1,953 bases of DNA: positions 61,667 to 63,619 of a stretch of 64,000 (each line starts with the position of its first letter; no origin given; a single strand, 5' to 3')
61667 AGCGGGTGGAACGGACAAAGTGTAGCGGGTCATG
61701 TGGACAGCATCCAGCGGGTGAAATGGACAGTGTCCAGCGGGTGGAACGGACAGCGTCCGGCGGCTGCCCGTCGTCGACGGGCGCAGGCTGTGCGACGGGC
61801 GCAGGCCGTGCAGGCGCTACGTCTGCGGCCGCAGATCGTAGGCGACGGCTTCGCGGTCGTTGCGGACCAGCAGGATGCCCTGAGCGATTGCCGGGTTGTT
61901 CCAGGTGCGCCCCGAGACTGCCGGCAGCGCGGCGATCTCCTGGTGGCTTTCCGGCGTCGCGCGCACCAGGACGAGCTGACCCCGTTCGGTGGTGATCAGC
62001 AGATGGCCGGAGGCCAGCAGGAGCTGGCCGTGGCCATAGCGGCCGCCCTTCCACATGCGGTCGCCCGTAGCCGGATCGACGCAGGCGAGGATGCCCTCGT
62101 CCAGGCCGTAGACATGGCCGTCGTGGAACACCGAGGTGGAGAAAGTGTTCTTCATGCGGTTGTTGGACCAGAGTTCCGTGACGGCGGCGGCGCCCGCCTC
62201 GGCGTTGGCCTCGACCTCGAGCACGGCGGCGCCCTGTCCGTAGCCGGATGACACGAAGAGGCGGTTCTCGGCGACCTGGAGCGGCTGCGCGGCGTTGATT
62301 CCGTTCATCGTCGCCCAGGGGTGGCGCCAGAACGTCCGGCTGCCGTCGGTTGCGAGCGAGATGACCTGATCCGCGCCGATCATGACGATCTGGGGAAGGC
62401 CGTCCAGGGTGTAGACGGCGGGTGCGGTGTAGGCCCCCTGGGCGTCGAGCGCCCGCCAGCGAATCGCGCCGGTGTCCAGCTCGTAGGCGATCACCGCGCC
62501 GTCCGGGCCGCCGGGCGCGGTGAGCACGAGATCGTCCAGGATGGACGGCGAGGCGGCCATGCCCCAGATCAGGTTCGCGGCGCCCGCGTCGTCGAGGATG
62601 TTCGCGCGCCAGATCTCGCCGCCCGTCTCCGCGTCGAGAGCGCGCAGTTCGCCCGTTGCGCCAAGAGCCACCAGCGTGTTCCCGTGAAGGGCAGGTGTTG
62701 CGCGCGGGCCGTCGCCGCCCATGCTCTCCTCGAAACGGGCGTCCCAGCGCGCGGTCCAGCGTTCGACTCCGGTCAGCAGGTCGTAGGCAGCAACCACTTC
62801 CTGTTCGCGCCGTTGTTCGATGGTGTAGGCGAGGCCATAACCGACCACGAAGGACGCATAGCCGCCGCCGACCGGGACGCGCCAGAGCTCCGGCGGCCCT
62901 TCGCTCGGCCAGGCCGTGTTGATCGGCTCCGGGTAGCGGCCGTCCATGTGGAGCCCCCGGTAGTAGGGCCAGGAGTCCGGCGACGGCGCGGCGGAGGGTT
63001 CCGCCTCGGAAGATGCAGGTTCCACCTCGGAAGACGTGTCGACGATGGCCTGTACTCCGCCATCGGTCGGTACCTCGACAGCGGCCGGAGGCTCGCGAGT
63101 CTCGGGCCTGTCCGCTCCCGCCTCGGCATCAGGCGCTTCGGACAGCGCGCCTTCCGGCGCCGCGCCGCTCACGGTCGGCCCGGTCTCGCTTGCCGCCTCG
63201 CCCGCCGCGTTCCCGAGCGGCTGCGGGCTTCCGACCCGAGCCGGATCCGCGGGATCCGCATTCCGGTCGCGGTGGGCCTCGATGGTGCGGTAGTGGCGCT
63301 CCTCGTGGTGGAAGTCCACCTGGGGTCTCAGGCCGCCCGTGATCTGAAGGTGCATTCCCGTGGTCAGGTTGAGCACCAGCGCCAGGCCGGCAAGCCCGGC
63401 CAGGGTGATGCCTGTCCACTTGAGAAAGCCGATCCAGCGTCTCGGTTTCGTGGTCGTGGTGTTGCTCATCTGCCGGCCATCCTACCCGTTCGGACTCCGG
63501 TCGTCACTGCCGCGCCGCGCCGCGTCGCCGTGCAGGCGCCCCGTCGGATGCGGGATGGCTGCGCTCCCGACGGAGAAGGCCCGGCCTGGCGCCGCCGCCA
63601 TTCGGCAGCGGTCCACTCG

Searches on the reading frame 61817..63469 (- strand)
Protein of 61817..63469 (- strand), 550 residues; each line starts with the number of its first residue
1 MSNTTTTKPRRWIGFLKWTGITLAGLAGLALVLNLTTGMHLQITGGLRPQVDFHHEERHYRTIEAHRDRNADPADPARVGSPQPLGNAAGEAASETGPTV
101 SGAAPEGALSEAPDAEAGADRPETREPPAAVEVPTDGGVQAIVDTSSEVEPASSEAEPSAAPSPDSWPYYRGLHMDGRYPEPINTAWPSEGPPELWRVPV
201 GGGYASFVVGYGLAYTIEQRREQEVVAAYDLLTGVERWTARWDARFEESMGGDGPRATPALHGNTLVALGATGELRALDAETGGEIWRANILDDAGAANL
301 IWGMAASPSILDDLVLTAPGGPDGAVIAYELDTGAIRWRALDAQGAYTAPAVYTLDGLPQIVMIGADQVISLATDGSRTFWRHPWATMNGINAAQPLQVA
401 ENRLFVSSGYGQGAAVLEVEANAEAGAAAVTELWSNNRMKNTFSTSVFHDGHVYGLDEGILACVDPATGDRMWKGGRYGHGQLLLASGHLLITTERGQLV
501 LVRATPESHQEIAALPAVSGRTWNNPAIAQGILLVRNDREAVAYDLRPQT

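Call 27: search_protein_families(library=pfam, proteins=[window:61817-63469:-], max_evalue=1)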
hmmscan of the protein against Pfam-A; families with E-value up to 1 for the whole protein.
window:61817-63469:- (550 aa): 3 families
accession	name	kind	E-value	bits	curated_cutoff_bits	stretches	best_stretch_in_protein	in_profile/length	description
PF13360.13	PQQ_2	-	3.6e-23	82.9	27.6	2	224-474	3-232/233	Outer membrane protein assembly factor BamB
PF01011.28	PQQ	-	1.3e-07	31.2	26.7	1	256-290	50-84/595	Glucose/ethanol/alcohol dehydrogenase, beta-propeller domain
PF13570.13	Beta-prop_ACSF4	-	3.2e-05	23.9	133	1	259-474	9-209/329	Beta-alanine-activating enzyme, beta-propeller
